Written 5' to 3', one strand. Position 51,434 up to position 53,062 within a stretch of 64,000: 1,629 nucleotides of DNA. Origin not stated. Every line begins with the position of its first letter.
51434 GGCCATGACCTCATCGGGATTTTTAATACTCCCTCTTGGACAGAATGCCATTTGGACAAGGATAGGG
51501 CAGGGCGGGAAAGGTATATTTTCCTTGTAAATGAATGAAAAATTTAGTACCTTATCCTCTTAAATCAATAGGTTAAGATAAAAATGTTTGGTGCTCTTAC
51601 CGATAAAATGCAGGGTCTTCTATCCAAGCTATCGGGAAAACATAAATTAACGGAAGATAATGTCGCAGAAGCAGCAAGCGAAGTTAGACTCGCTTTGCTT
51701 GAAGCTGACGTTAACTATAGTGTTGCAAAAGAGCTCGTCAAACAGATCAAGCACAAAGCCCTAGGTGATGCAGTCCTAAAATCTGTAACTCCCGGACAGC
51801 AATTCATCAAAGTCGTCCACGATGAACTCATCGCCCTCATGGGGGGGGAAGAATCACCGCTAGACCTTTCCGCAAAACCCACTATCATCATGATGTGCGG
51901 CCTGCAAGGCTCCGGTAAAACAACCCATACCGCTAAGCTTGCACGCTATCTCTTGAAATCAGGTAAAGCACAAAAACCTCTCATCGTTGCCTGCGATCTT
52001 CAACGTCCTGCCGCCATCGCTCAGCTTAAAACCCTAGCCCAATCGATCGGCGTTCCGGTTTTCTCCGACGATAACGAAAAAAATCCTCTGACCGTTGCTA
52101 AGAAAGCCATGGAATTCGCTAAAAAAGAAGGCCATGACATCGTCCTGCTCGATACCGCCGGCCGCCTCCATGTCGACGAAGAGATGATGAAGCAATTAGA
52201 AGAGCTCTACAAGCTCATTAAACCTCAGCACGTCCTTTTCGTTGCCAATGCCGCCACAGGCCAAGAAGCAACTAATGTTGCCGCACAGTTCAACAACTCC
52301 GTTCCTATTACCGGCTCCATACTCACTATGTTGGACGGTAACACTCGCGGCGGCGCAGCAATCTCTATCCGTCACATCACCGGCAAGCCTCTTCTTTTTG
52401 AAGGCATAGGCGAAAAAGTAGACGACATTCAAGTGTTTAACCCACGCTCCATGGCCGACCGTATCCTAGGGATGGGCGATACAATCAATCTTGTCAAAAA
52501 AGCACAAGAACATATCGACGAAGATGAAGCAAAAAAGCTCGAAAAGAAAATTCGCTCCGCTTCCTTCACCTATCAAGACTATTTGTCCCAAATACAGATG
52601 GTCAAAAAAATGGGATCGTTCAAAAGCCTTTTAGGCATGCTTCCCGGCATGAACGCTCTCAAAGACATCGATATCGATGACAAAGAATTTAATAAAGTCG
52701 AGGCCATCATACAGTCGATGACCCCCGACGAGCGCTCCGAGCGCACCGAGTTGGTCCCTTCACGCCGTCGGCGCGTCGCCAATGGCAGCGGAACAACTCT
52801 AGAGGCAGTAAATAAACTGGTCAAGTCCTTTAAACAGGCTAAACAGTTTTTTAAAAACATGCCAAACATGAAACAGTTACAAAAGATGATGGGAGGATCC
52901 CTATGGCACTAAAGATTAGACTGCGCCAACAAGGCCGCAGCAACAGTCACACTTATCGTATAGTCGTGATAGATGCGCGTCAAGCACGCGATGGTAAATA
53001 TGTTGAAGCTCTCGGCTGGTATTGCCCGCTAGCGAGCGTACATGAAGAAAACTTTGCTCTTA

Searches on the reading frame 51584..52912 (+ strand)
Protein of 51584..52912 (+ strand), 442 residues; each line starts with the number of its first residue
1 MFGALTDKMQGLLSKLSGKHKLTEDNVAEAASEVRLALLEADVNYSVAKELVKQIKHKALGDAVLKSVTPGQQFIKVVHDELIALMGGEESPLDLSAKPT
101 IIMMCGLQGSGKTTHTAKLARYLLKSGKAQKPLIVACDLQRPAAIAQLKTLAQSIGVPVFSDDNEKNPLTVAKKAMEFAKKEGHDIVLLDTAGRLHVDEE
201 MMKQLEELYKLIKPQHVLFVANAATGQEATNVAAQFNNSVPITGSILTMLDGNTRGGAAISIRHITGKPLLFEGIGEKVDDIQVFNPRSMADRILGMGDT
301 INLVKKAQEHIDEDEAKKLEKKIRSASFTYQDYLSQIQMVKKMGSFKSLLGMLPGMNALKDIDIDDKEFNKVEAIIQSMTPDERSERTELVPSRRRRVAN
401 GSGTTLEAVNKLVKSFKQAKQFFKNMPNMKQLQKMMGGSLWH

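Call 88: search_protein_families(library=pfam, proteins=[window:51584-52912:+], max_evalue=0.00001)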
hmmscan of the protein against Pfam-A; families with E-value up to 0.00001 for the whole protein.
window:51584-52912:+ (442 aa): 4 families
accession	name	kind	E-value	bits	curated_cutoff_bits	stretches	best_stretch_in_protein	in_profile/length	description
PF00448.28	SRP54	-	2.8e-70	236.4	22.7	1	99-296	1-196/196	SRP54-type protein, GTPase domain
PF02978.25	SRP_SPB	-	9.9e-30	103.2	27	1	327-422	1-90/91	Signal peptide binding domain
PF02881.24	SRP54_N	-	7e-21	74.7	22.4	1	5-82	1-75/75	SRP54-type protein, helical bundle domain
PF13401.12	AAA_22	-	4.9e-06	27.3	27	0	99-219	5-121/130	AAA domain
